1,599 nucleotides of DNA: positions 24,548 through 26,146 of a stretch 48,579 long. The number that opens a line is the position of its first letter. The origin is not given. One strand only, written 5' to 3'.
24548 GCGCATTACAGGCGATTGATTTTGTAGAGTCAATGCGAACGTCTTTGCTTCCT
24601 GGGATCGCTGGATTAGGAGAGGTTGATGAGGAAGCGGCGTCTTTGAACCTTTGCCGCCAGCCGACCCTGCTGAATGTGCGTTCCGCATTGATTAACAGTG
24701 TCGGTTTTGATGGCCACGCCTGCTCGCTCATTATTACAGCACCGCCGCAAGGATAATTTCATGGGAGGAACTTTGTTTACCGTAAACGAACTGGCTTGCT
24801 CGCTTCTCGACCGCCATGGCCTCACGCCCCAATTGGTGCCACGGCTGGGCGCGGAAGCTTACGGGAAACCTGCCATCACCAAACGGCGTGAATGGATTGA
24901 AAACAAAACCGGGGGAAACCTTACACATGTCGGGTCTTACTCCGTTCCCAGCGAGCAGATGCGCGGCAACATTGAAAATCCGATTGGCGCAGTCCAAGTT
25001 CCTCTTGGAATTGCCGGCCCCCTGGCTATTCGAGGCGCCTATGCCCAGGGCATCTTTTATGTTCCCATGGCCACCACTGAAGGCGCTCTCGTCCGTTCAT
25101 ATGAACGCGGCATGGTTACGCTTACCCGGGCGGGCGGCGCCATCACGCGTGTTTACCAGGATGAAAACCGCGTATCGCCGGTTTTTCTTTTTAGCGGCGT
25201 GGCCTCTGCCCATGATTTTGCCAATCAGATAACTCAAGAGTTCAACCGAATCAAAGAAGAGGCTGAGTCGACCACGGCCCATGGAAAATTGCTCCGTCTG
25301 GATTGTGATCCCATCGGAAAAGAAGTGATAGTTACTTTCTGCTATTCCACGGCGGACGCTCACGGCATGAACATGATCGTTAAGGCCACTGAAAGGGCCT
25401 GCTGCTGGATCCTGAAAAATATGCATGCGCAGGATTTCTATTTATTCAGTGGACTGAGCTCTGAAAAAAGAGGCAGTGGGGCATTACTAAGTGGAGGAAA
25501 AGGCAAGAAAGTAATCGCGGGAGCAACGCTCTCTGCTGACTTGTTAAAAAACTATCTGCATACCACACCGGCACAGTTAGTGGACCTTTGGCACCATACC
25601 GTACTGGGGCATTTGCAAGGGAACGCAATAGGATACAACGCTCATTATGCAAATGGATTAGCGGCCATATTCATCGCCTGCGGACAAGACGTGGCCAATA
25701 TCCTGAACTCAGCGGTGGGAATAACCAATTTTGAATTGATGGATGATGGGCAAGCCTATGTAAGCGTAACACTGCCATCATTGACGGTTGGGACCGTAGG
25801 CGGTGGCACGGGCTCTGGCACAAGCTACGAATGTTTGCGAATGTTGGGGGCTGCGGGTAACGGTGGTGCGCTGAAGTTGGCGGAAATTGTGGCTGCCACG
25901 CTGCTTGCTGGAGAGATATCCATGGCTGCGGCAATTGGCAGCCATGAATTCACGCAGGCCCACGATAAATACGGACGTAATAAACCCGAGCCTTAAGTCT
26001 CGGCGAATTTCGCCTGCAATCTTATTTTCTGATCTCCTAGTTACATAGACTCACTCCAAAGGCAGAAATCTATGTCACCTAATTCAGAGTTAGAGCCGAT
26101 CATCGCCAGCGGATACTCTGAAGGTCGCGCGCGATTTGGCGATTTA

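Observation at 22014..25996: ACP / KS / Cys-less KS partner operon fused in register to a class I HMG-CoA reductase homologue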

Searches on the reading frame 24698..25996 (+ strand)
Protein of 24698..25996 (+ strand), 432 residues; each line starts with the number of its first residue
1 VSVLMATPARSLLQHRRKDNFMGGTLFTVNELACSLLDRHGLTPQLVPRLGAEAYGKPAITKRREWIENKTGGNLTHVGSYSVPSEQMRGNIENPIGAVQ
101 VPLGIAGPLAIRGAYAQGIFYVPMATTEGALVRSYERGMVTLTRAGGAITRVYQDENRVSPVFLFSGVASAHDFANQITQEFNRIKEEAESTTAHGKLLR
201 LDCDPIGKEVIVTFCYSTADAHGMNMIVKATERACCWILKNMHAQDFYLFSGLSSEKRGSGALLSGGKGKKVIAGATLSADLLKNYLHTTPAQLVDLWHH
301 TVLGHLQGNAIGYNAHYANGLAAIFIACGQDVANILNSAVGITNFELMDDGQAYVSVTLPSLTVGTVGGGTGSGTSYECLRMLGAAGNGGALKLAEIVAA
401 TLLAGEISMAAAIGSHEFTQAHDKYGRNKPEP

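Call 5: search_protein_families(library=pfam, proteins=[window:24698-25996:+])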
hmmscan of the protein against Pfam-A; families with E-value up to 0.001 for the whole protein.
window:24698-25996:+ (432 aa): 1 family
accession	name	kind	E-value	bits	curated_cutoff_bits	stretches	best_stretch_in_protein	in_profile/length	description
PF00368.23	HMG-CoA_red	-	2.4e-105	353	27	1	60-427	2-368/368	Hydroxymethylglutaryl-coenzyme A reductase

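Call 7: search_protein_families(library=ncbifam, proteins=[window:24698-25996:+], max_evalue=0.00001)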
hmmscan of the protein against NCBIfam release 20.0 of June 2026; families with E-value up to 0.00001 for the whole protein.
window:24698-25996:+ (432 aa): 3 families
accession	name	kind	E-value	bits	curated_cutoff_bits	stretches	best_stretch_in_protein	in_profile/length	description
TIGR00533.1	HMG_CoA_R_NADP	equivalog_domain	2.7e-97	326.3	441.8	1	57-427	27-402/402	hydroxymethylglutaryl-CoA reductase (NADPH)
TIGR00920.1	2A060605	subfamily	1.7e-65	221.8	778.35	1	90-428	523-870/887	hydroxymethylglutaryl-CoA reductase (NADPH)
TIGR00532.1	HMG_CoA_R_NAD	equivalog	4.9e-06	26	259.95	0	84-241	59-219/395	hydroxymethylglutaryl-CoA reductase, degradative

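Call 9: find_homologous_proteins(query=window:24761-25996:+, max_evalue=1e-10)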
Query window:24761-25996:+ (411 aa): 7032 proteins with E <= 1e-10 among 8000 candidates; the best 120 are listed.
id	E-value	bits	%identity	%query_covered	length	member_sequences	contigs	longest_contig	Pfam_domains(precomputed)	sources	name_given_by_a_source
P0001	1.2e-238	810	86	100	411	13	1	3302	PF00368.24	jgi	jgi:hydroxymethylglutaryl-CoA reductase (NADPH)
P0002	5.6e-238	808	86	100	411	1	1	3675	PF00368.24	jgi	jgi:hydroxymethylglutaryl-CoA reductase (NADPH)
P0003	5.8e-238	807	87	100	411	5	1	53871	PF00368.24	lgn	-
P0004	8.4e-232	787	85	100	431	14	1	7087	PF00368.24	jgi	jgi:hydroxymethylglutaryl-CoA reductase (NADPH)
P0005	2.4e-230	782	85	100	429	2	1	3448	PF00368.24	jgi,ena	jgi:hydroxymethylglutaryl-CoA reductase (NADPH)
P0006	2.1e-227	773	83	100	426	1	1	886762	PF00368.24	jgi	jgi:hydroxymethylglutaryl-CoA reductase (NADPH)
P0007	3.0e-226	769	84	100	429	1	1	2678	PF00368.24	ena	-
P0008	2.6e-213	726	79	99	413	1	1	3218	PF00368.24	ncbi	-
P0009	2.9e-210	716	79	99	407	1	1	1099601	PF00368.24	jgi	jgi:hydroxymethylglutaryl-CoA reductase (NADPH)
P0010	1.4e-208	711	79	99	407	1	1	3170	PF00368.24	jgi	jgi:hydroxymethylglutaryl-CoA reductase (NADPH)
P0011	9.6e-206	701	77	99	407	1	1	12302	PF00368.24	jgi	jgi:hydroxymethylglutaryl-CoA reductase (NADPH)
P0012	1.0e-205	701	76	99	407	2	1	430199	PF00368.24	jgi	-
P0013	2.7e-204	697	76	98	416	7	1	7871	PF00368.24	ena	-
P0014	4.7e-204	696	77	99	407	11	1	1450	PF00368.24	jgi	jgi:hydroxymethylglutaryl-CoA reductase (NADPH)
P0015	1.7e-202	691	75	99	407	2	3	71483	PF00368.24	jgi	jgi:hydroxymethylglutaryl-CoA reductase (NADPH)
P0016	2.3e-202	690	77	99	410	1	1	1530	PF00368.24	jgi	jgi:hydroxymethylglutaryl-CoA reductase (NADPH)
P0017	6.0e-202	689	77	97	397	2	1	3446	PF00368.24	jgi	jgi:hydroxymethylglutaryl-CoA reductase (NADPH)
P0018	1.9e-201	687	75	99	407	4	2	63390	PF00368.24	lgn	-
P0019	4.3e-200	683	75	99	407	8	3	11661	PF00368.24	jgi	jgi:hydroxymethylglutaryl-CoA reductase (NADPH)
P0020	1.5e-199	681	74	99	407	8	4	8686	PF00368.24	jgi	-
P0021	3.5e-195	667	75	99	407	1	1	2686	PF00368.24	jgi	jgi:hydroxymethylglutaryl-CoA reductase (NADPH)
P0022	4.1e-193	660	72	99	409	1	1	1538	PF00368.24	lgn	-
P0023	2.0e-192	658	72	99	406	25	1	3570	PF00368.24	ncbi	-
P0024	3.4e-192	657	75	94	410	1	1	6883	PF00368.24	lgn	-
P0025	4.1e-192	657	72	94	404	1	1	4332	PF00368.24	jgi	jgi:hydroxymethylglutaryl-CoA reductase (NADPH)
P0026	9.0e-192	655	100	72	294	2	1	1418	PF00368.24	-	-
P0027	3.5e-189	647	72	96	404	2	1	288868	PF00368.24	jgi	jgi:hydroxymethylglutaryl-CoA reductase (NADPH)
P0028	1.3e-187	642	69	97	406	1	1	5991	PF00368.24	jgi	jgi:hydroxymethylglutaryl-CoA reductase (NADPH)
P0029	3.3e-187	640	72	94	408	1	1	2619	PF00368.24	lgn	-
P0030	7.2e-187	639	72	94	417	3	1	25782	PF00368.24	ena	-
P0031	7.6e-187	639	71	94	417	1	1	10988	PF00368.24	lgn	-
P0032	7.9e-187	639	70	99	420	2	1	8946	PF00368.24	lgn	-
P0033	8.6e-187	639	74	94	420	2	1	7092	PF00368.24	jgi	jgi:hydroxymethylglutaryl-CoA reductase (NADPH)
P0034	9.8e-187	639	74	94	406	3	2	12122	PF00368.24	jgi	jgi:hydroxymethylglutaryl-CoA reductase (NADPH)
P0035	1.0e-186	639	72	94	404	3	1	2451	PF00368.24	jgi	jgi:hydroxymethylglutaryl-CoA reductase (NADPH)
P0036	1.4e-186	638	71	96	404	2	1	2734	PF00368.24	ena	-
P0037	1.8e-186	638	74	94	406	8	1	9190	PF00368.24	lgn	-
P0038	1.9e-186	638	72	96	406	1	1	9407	PF00368.24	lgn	-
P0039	2.3e-186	638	70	100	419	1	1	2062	PF00368.24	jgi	jgi:hydroxymethylglutaryl-CoA reductase (NADPH)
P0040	2.7e-186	637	73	94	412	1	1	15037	PF00368.24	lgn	-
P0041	2.8e-186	637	73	94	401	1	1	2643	PF00368.24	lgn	-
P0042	2.9e-186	637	72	94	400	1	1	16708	PF00368.24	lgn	-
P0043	3.8e-186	637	72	94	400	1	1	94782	PF00368.24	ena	-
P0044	3.8e-186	637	71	99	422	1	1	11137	PF00368.24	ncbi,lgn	ncbi:MAG TPA: hydroxymethylglutaryl-CoA reductase [Candidatus Angelobacter sp.]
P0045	4.0e-186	637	71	96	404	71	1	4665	PF00368.24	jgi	-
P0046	5.4e-186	636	72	94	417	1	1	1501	PF00368.24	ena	-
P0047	6.9e-186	636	70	98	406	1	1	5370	PF00368.24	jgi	jgi:hydroxymethylglutaryl-CoA reductase (NADPH)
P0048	7.7e-186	636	73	94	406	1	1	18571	PF00368.24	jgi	jgi:hydroxymethylglutaryl-CoA reductase (NADPH)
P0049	1.2e-185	635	70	98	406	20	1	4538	PF00368.24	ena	-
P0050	1.3e-185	635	71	95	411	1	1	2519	PF00368.24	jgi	jgi:hydroxymethylglutaryl-CoA reductase (NADPH)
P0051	1.4e-185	635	70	100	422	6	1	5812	PF00368.24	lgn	-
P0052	1.5e-185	635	72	94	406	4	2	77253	PF00368.24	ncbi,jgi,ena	-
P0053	1.9e-185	635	72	94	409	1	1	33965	PF00368.24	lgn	-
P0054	2.1e-185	634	70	99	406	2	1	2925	PF00368.24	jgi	jgi:hydroxymethylglutaryl-CoA reductase (NADPH)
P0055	2.3e-185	634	72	94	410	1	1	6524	PF00368.24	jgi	jgi:hydroxymethylglutaryl-CoA reductase (NADPH)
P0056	2.4e-185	634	71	94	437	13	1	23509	PF00368.24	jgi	jgi:hydroxymethylglutaryl-CoA reductase (NADPH)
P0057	3.9e-185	634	73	94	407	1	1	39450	PF00368.24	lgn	-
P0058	4.3e-185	633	71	94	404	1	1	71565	PF00368.24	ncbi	-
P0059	5.2e-185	633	71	94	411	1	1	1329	PF00368.24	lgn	-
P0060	5.8e-185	633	73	94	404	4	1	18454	PF00368.24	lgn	-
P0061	6.3e-185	633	71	95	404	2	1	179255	PF00368.24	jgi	jgi:hydroxymethylglutaryl-CoA reductase (NADPH)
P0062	7.2e-185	633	69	100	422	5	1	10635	PF00368.24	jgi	-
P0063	8.2e-185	632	71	94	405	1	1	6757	PF00368.24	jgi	jgi:hydroxymethylglutaryl-CoA reductase (NADPH)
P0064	1.0e-184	632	72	94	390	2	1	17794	PF00368.24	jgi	jgi:hydroxymethylglutaryl-CoA reductase (NADPH)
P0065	1.1e-184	632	70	96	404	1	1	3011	PF00368.24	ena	-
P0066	1.2e-184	632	71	96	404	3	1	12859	PF00368.24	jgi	-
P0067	1.3e-184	632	71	94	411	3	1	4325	PF00368.24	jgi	jgi:hydroxymethylglutaryl-CoA reductase (NADPH)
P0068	1.3e-184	632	72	94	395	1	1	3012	PF00368.24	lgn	-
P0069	2.3e-184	631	72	94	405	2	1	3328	PF00368.24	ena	-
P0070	2.5e-184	631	71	95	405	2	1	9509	PF00368.24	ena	-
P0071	3.0e-184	631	72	94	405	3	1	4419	PF00368.24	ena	-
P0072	4.0e-184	630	70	96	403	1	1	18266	PF00368.24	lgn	-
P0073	6.4e-184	630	70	97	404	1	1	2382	PF00368.24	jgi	-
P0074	7.4e-184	629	70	94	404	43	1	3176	PF00368.24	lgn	-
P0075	1.1e-183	629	71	95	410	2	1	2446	PF00368.24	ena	-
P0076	1.7e-183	628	71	94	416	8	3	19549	PF00368.24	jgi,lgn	jgi:hydroxymethylglutaryl-CoA reductase (NADPH)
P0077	2.6e-183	628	72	95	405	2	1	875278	PF00368.24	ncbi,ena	-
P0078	2.8e-183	627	70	94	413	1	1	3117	PF00368.24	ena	-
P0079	4.1e-183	627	72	94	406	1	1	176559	PF00368.24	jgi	jgi:hydroxymethylglutaryl-CoA reductase (NADPH)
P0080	4.2e-183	627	71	95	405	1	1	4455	PF00368.24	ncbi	-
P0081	5.0e-183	627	73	94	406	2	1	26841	PF00368.24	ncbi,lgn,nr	ncbi:MAG TPA: hydroxymethylglutaryl-CoA reductase [Candidatus Angelobacter sp.]|nr:hydroxymethylglut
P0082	6.5e-183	626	72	95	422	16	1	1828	PF00368.24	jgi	jgi:hydroxymethylglutaryl-CoA reductase (NADPH)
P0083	6.7e-183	626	72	94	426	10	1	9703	PF00368.24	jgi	jgi:hydroxymethylglutaryl-CoA reductase (NADPH)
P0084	6.7e-183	626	70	94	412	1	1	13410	PF00368.24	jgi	jgi:hydroxymethylglutaryl-CoA reductase (NADPH)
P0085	6.7e-183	626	70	94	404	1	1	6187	PF00368.24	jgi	jgi:hydroxymethylglutaryl-CoA reductase (NADPH)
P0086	7.2e-183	626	73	94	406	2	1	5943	PF00368.24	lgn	-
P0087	1.0e-182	626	71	94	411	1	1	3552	PF00368.24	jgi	jgi:hydroxymethylglutaryl-CoA reductase (NADPH)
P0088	1.1e-182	625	72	94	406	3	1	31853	PF00368.24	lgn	-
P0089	1.2e-182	625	73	94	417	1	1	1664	PF00368.24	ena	-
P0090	1.3e-182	625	72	94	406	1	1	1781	PF00368.24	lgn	-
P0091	1.4e-182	625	71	93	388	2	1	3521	PF00368.24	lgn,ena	-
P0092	1.5e-182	625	71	94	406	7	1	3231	PF00368.24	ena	-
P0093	1.8e-182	625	70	96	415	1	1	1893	PF00368.24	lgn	-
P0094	2.4e-182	624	72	94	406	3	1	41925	PF00368.24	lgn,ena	-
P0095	2.9e-182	624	71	94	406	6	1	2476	PF00368.24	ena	-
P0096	3.3e-182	624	72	94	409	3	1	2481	PF00368.24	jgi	jgi:hydroxymethylglutaryl-CoA reductase (NADPH)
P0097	4.9e-182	623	71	94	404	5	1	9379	PF00368.24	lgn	-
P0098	1.6e-181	622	71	94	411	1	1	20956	PF00368.24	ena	-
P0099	1.7e-181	622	72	95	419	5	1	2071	PF00368.24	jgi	jgi:hydroxymethylglutaryl-CoA reductase (NADPH)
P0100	2.6e-181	621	67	99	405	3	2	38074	PF00368.24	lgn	-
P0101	3.6e-181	620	71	94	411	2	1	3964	PF00368.24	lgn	-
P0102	5.3e-181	620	70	94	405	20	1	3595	PF00368.24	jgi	jgi:hydroxymethylglutaryl-CoA reductase (NADPH)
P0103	7.4e-181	619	70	94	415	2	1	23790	PF00368.24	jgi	jgi:hydroxymethylglutaryl-CoA reductase (NADPH)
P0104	8.7e-181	619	71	95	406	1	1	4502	PF00368.24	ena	-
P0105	9.4e-181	619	70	94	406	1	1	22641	PF00368.24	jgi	-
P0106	1.0e-180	619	69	94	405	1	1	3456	PF00368.24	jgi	jgi:hydroxymethylglutaryl-CoA reductase (NADPH)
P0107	1.1e-180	619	69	94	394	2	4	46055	PF00368.24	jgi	jgi:hydroxymethylglutaryl-CoA reductase (NADPH)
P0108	2.1e-180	618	70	94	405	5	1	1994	PF00368.24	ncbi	-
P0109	2.2e-180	618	70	94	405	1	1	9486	PF00368.24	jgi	jgi:hydroxymethylglutaryl-CoA reductase (NADPH)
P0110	2.5e-180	618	73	94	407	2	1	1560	PF00368.24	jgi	-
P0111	2.5e-180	618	72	94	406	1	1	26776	PF00368.24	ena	-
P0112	3.2e-180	617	71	94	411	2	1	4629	PF00368.24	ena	-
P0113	3.2e-180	617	72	94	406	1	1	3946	PF00368.24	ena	-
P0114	7.7e-180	616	70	94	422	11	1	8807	PF00368.24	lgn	-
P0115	8.1e-180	616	69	96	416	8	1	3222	PF00368.24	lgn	-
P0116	8.3e-180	616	72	94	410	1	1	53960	PF00368.24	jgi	jgi:hydroxymethylglutaryl-CoA reductase (NADPH)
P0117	1.1e-179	616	72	94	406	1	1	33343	PF00368.24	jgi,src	-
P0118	1.2e-179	616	78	86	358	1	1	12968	PF00368.24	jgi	jgi:hydroxymethylglutaryl-CoA reductase (NADPH)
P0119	1.5e-179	615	69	94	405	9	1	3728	PF00368.24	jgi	jgi:hydroxymethylglutaryl-CoA reductase (NADPH)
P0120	1.6e-179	615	70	94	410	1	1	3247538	PF00368.24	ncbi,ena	-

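Call 10: find_related_loci(query=window:24761-25996:+, collection=genome_contigs, flank=8000)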
Query window:24761-25996:+ (411 aa) in genome_contigs; peptide patterns used: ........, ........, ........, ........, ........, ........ (x = any residue, [..] = any of these).
45 stretches matched a pattern; 5 encode a relative of the query (tblastn E <= 1e-3); 5 distinct loci.
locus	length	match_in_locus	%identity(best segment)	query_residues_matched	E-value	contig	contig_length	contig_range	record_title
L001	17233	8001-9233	90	1-411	0e+0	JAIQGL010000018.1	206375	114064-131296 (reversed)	MAG: Terriglobia bacterium isolate S3 SRVP18_trench_7_20cm_scaffold_61, whole genome shotgun sequence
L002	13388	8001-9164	74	24-411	0e+0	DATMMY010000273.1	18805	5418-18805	MAG TPA_asm: Candidatus Solibacter sp. isolate SMAG_U12836 k141_4182705, whole genome shotgun sequence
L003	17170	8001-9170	72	22-411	0e+0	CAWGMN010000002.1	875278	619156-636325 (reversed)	MAG: Terriglobia bacterium isolate MFD01213.bin.1.135 genome assembly, contig: contig_10946, whole genome shotgun sequen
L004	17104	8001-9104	37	42-406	8e-73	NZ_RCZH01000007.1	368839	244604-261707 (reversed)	Flavobacterium pectinovorum strain 42 scaffold7.1, whole genome shotgun sequence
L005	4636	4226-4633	68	22-157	6e-57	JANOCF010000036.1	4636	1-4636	MAG: Holophagales bacterium isolate VAR_17_metabat_435 VAR_17_k141_3452455, whole genome shotgun sequence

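Call 16: search_solved_structures(query=window:24761-25996:+, show_alignments=2)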
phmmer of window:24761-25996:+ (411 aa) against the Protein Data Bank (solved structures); distinct sequences matched with E-value up to 0.001: 35.
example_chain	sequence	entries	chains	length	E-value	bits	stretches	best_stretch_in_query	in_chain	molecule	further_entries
6hr7_A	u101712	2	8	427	4.5e-90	305.6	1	35-406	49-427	HMG-CoA reductase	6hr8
8ecg_A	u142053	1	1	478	1.1e-56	195.6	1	35-408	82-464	3-hydroxy-3-methylglutaryl-coenzyme A reductase 1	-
7uli_AAA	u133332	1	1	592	2.2e-56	194.7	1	35-408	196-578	3-hydroxy-3-methylglutaryl-coenzyme A reductase 1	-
2q1l_A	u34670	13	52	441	4e-50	174.1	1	68-408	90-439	3-hydroxy-3-methylglutaryl-coenzyme A reductase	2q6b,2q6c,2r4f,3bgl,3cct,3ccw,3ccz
1dq8_A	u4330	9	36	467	5.4e-50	173.6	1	68-408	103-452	PROTEIN (HMG-COA REDUCTASE) | HMG-COA REDUCTASE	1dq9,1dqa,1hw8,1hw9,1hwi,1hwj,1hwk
8pkn_A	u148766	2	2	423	2.1e-48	168.4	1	68-393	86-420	3-hydroxy-3-methylglutaryl-coenzyme A reductase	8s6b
4osk_A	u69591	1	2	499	1.9e-08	36.8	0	5-40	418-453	Hax3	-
3v6p_A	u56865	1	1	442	3.5e-08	36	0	5-40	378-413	dHax3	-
6jtq_A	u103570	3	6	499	6.7e-08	35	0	5-40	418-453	TAL effector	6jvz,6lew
2ypf_A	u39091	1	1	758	8.5e-08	34.7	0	5-40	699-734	AVRBS3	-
4gjr_A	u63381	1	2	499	1.1e-07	34.3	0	5-40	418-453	Hax3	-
3v6t_A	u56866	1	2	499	1.1e-07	34.3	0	5-40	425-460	dHax3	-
4ot0_A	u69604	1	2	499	1.2e-07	34.3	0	5-40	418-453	Hax3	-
4ost_A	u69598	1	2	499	1.3e-07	34.1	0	5-40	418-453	Hax3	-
4osv_A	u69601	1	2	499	1.3e-07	34.1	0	5-40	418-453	Hax3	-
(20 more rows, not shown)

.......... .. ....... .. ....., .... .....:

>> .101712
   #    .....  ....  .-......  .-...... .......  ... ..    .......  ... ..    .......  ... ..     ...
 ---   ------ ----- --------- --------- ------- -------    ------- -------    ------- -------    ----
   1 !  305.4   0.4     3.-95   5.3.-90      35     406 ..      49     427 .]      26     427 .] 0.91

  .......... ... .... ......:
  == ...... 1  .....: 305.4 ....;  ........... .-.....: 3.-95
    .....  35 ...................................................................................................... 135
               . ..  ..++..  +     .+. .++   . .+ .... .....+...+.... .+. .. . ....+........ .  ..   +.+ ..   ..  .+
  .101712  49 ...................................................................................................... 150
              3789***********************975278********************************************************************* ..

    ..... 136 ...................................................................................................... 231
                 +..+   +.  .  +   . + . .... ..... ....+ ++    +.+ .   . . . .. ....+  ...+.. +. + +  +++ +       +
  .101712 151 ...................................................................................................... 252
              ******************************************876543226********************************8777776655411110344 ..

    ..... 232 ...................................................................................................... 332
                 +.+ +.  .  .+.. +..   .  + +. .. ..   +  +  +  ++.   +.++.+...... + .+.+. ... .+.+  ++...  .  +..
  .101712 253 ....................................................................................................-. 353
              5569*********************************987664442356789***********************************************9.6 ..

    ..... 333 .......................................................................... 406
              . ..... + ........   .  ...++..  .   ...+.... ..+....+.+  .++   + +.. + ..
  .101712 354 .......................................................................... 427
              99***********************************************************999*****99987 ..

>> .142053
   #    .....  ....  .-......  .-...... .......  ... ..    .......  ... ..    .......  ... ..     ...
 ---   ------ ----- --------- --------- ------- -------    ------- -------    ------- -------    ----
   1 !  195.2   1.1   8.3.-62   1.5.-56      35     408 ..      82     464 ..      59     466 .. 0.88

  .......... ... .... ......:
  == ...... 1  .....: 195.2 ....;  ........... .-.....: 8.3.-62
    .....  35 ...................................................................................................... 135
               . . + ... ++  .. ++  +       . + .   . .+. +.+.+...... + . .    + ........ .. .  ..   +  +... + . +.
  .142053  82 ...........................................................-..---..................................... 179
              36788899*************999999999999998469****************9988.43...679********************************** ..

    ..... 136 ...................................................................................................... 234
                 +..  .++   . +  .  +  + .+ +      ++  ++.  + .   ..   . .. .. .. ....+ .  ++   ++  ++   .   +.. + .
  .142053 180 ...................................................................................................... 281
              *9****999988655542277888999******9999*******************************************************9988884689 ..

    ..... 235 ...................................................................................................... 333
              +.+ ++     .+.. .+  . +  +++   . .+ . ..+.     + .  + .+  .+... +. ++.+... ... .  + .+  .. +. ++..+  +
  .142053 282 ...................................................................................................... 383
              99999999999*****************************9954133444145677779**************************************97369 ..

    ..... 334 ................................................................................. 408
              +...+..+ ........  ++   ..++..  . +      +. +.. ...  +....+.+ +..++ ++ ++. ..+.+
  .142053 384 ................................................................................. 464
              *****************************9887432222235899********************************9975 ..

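Call 30: find_encoding_contigs(protein=P0120, flank=10000, max_places=2)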
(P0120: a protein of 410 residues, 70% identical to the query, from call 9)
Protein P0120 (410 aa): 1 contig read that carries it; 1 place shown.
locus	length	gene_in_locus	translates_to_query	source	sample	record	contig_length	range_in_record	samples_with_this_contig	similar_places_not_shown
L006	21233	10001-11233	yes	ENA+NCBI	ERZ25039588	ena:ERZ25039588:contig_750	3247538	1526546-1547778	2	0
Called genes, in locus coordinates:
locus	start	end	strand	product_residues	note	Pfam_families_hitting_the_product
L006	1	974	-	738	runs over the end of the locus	PF00486:Trans_reg_C, PF07676:PD40, PF26549:Tricorn_N, PF26550:Tricorn_2nd, PF26549:Tricorn_N (weak), PF26549:Tricorn_N, PF26550:Tricorn_2nd, PF26549:Tricorn_N, +7 more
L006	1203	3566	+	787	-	PF13620:CarboxypepD_reg, PF13715:CarbopepD_reg_2, PF00593:TonB_dep_Rec_b-barrel, PF25183:OMP_b-brl_4 (faint)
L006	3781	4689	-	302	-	PF02678:Pirin, PF05726:Pirin_C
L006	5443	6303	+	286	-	PF08281:Sigma70_r4_2 (weak), PF13384:HTH_23 (weak)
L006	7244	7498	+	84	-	PF00550:PP-binding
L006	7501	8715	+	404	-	PF00109:ketoacyl-synt, PF00108:Thiolase_N (weak), PF02801:Ketoacyl-synt_C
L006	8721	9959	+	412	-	PF00109:ketoacyl-synt, PF13723:Ketoacyl-synt_2 (weak), PF02801:Ketoacyl-synt_C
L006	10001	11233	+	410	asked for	PF00368:HMG-CoA_red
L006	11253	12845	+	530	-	PF00890:FAD_binding_2 (weak), PF01266:DAO, PF01593:Amino_oxidase, PF12831:FAD_oxidored (weak), PF13450:NAD_binding_8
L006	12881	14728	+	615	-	PF13517:FG-GAP_3, PF01839:FG-GAP (weak), PF13517:FG-GAP_3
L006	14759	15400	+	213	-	PF13517:FG-GAP_3, PF01839:FG-GAP (faint), PF07593:UnbV_ASPIC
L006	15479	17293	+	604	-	PF01839:FG-GAP (faint), PF13517:FG-GAP_3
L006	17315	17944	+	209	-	PF07593:UnbV_ASPIC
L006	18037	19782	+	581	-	PF03982:DAGAT (weak), PF01553:Acyltransferase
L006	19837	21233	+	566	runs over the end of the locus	PF01553:Acyltransferase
